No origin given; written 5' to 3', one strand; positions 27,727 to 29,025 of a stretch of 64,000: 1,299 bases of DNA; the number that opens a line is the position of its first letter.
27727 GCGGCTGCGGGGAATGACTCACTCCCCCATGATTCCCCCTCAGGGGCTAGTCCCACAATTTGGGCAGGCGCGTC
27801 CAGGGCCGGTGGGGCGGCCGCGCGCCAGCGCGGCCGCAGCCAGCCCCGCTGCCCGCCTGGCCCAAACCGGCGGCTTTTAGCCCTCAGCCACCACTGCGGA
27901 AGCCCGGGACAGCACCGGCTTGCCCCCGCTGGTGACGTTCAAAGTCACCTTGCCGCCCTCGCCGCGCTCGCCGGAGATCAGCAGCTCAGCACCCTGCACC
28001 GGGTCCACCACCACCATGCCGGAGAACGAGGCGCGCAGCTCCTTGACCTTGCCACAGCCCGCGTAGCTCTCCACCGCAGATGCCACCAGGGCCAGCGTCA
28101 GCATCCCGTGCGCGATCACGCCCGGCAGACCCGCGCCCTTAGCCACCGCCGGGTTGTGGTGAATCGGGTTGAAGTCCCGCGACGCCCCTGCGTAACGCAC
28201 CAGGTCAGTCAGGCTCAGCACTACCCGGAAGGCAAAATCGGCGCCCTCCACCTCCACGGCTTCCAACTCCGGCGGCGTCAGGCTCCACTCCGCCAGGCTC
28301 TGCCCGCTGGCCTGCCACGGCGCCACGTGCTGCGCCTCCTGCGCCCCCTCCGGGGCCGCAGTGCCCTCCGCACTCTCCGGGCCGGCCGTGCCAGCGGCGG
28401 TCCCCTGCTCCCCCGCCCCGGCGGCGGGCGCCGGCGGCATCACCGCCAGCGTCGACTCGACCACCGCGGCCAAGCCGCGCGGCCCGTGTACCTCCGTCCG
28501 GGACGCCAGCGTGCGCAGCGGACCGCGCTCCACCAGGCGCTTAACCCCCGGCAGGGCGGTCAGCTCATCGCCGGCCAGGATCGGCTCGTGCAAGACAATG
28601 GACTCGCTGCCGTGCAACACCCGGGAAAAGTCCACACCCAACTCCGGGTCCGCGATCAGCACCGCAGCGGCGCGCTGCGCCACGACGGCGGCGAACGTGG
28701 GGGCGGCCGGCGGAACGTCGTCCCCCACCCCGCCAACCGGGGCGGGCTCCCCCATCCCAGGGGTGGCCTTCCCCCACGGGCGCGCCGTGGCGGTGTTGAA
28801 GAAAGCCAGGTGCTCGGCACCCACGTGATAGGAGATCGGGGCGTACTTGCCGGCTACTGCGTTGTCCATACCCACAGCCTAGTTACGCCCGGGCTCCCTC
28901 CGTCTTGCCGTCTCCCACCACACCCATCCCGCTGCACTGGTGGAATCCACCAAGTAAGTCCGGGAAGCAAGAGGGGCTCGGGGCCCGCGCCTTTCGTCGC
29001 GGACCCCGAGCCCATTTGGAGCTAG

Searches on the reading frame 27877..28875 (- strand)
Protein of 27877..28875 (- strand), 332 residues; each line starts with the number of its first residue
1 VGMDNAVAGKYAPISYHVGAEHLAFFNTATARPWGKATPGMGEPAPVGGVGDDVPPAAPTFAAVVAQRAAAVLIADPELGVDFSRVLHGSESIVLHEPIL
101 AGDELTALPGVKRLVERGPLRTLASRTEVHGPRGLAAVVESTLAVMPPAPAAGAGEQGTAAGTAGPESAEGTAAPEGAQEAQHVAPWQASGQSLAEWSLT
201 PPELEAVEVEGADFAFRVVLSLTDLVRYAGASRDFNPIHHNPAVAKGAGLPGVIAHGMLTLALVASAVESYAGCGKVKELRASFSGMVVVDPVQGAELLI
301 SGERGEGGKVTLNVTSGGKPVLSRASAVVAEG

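Call 6: search_protein_families(library=pfam, proteins=[window:27877-28875:-], max_evalue=0.01)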
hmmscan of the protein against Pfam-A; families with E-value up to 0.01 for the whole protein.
window:27877-28875:- (332 aa): 3 families
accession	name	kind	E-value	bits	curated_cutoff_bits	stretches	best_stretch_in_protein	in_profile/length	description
PF01575.25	MaoC_dehydratas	-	1.2e-18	67.3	27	1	218-303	16-104/123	MaoC like domain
PF13452.11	FAS1_DH_region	-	3.1e-15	56.9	22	1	9-130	5-122/132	FAS1-like, dehydratase domain region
PF22622.2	MFE-2_hydrat-2_N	-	0.0099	16.1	27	0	57-127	34-108/130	MFE-2 hydratase 2 N-terminal domain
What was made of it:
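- Checked: A fused FAS1_DH_region + MaoC gene at 27877-28875(-) (call 6).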

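Call 11: find_encoding_contigs(protein=window:27877-28875:-, flank=10000, max_places=10)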
Protein window:27877-28875:- (332 aa): no gene with exactly this product is on record in the collection.

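Call 12: find_homologous_proteins(query=window:27877-28875:-, max_evalue=1e-20)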
Query window:27877-28875:- (332 aa): 21 proteins with E <= 1e-20 among 8000 candidates.
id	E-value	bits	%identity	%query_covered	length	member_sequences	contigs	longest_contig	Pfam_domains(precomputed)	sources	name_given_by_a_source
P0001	7.9e-206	701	100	99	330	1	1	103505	PF13452.12,PF01575.26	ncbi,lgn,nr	ncbi:MAG: MaoC/PaaZ C-terminal domain-containing protein [Buchananella hordeovulneris]|nr:MaoC/PaaZ 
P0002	2.5e-141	489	74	99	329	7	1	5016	PF13452.12,PF01575.26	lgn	-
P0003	8.6e-139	480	74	99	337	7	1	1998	PF13452.12,PF01575.26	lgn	-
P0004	1.7e-66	243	51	43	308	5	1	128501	PF13452.12,PF01575.26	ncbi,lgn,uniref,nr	ncbi:MaoC/PaaZ C-terminal domain-containing protein [Buchananella hordeovulneris]|uniref:MaoC/PaaZ C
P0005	7.4e-36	142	40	99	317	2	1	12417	PF13452.12,PF22622.3,PF01575.26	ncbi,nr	ncbi:MAG: MaoC family dehydratase N-terminal domain-containing protein [Bifidobacteriaceae bacterium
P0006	1.8e-29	121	35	98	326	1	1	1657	PF13452.12,PF01575.26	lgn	-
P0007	2.8e-28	117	35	99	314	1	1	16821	PF13452.12,PF01575.26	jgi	jgi:acyl dehydratase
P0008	4.4e-28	117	36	99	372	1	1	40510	PF13452.12,PF22622.3,PF01575.26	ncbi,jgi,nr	ncbi:MAG: MaoC family dehydratase N-terminal domain-containing protein [Bifidobacteriaceae bacterium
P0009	1.5e-27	115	55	21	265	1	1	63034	PF13452.12,PF22622.3,PF01575.26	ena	-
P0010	1.5e-25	108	34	99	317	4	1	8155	PF13452.12,PF01575.26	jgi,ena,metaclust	metaclust:\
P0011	7.4e-25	106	32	95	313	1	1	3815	PF13452.12,PF01575.26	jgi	jgi:acyl dehydratase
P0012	7.8e-25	106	36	83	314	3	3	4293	PF13452.12,PF01575.26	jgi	jgi:acyl dehydratase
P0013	2.3e-24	104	33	95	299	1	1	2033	PF13452.12,PF01575.26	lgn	-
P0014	7.4e-24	103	36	83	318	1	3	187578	PF13452.12,PF01575.26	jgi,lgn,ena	jgi:acyl dehydratase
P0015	1.2e-23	102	35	99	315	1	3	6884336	PF13452.12,PF01575.26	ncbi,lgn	-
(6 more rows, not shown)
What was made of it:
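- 27877..28875 (-): Fused HadA/HadB-like (FAS1_DH_region + MaoC) dehydratase gene, the left-hand border of the slot. Calls 6, 12.
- Tried and rejected: The cause was different start-codon calls; the 330-aa version exists (call 12).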

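Call 13: find_encoding_contigs(protein=P0001, flank=10000, max_places=4)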
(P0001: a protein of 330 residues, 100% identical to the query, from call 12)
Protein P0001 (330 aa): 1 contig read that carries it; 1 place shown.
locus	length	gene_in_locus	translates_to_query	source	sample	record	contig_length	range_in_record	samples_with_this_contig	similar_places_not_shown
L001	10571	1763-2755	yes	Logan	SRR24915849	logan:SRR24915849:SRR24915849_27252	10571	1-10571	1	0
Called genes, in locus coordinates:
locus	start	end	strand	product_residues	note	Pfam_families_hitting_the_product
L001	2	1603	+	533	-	?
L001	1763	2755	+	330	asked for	PF13452:FAS1_DH_region, PF01575:MaoC_dehydratas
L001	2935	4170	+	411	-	PF07690:MFS_1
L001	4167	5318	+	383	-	PF01565:FAD_binding_4, PF02873:MurB_C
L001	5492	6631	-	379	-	PF00962:A_deaminase, PF19326:AMP_deaminase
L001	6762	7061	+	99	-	PF01386:Ribosomal_L25p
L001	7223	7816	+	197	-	PF01195:Pept_tRNA_hydro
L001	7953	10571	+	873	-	?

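Call 14: find_encoding_contigs(protein=P0004, flank=10000, max_places=4)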
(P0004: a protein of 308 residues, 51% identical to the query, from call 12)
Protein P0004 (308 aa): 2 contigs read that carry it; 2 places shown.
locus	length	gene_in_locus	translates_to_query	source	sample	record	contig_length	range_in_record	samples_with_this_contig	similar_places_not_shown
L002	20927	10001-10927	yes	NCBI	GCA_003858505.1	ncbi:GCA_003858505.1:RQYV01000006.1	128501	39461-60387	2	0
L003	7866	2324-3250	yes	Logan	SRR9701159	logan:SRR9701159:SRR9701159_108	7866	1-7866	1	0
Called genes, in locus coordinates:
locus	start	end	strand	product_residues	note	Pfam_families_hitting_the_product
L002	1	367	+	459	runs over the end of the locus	PF07992:Pyr_redox_2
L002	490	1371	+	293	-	PF01435:Peptidase_M48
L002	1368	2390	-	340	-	PF02729:OTCace_N, PF00185:OTCace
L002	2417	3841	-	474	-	PF00324:AA_permease, PF13520:AA_permease_2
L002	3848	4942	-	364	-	PF04371:PAD_porph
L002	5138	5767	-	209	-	PF00440:TetR_N, PF17940:TetR_C_31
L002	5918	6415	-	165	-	PF04461:YajQ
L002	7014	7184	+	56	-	PF00471:Ribosomal_L33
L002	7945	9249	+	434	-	PF13796:Sensor, PF07730:HisKA_3, PF02518:HATPase_c (faint)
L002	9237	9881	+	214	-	PF00072:Response_reg, PF08281:Sigma70_r4_2, PF00196:GerE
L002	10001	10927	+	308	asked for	PF13452:FAS1_DH_region, PF01575:MaoC_dehydratas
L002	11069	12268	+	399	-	PF07690:MFS_1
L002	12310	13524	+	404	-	PF01565:FAD_binding_4, PF02873:MurB_C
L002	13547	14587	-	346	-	PF00962:A_deaminase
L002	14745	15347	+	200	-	PF01386:Ribosomal_L25p, PF14693:Ribosomal_TL5_C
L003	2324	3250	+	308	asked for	PF13452:FAS1_DH_region, PF01575:MaoC_dehydratas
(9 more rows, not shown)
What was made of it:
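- B. hordeovulneris has a two-component system in the slot (call 14).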

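Call 15: find_encoding_contigs(protein=P0002, flank=10000, max_places=4)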
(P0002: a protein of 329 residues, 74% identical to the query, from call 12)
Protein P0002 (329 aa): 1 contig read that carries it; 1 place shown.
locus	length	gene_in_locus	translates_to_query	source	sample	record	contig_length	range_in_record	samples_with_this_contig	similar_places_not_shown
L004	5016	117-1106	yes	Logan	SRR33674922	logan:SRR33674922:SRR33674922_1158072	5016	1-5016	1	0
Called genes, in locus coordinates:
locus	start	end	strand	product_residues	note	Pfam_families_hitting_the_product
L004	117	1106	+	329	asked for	PF13452:FAS1_DH_region, PF01575:MaoC_dehydratas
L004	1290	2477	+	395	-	PF07690:MFS_1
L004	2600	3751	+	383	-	PF01565:FAD_binding_4, PF02873:MurB_C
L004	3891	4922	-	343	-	PF00962:A_deaminase, PF19326:AMP_deaminase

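Call 18: find_related_loci(query=A1, collection=genome_contigs, flank=10000)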
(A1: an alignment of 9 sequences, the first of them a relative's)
Query A1 (330 aa) in genome_contigs; peptide patterns used: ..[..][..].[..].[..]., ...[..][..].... (x = any residue, [..] = any of these).
600 stretches matched a pattern (row limit reached: there are more); 594 encode a relative of the query (tblastn E <= 1e-3); the best 80 are kept; 80 distinct loci.
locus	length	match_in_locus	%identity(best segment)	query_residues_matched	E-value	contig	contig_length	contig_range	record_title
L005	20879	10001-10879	34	14-327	1e-33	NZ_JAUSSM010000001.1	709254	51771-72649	Arthrobacter oryzae strain CC159 Ga0466895_01, whole genome shotgun sequence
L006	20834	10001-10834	33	13-327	8e-33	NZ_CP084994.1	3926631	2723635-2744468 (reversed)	Glutamicibacter arilaitensis strain SLM-840 chromosome, complete genome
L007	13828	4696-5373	37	55-327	5e-32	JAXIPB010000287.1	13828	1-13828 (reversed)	MAG: Micromonosporaceae bacterium isolate Fractures_MAG_08 c_000000014928, whole genome shotgun sequence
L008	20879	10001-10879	33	1-327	2e-31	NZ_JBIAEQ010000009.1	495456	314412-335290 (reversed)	Streptomyces sp. NPDC007808 NPDC007808_181_E8.ctg-0009, whole genome shotgun sequence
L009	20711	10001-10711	34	55-327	4e-31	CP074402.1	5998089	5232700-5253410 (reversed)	Nocardiopsis eucommiae strain HDS5 chromosome, complete genome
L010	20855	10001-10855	31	1-327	7e-29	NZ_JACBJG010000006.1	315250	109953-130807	Saccharomonospora sp. NB11 NODE_6_length_315250_cov_60.5485, whole genome shotgun sequence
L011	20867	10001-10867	32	1-327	8e-27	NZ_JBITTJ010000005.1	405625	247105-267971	Streptomyces sp. NPDC085481 NPDC085481_99_D4.ctg-0005, whole genome shotgun sequence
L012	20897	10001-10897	31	1-330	3e-26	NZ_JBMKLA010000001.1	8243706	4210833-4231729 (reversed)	Streptomyces echiniscabiei strain WI04-05B 1, whole genome shotgun sequence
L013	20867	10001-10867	30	1-327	1e-24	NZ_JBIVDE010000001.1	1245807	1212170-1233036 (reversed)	Streptomyces sp. NPDC090127 NPDC090127_163_H5.ctg-0001, whole genome shotgun sequence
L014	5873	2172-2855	30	55-327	8e-25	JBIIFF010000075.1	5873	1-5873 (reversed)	MAG: Microbacteriaceae bacterium isolate ME2001-05-21pf_3300042465_group1_bin113 Rohwer_bin139_scaffold_13295_c1, whole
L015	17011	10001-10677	50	58-329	2e-23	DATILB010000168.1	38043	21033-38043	MAG TPA_asm: Nocardioidaceae bacterium isolate SMAG_U15733 k141_154053, whole genome shotgun sequence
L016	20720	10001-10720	33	55-330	7e-23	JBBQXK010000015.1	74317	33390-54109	MAG: Rhodobacterales bacterium isolate Co_metawrap_2109 Cmw_2109_k141_1713621_length_74317_cov_14.9992, whole genome sho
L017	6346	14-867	54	1-327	6e-23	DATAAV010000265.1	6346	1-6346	MAG TPA_asm: Geodermatophilus sp. isolate SMAG_U6681 k141_2913500, whole genome shotgun sequence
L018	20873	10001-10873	29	1-327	1e-22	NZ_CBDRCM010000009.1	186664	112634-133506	Actinacidiphila sp. bgisy160 isolate BGISY000160 BGISY000160.9, whole genome shotgun sequence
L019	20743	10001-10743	48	41-328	4e-22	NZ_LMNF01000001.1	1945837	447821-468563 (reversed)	Agreia sp. Leaf283 contig_1, whole genome shotgun sequence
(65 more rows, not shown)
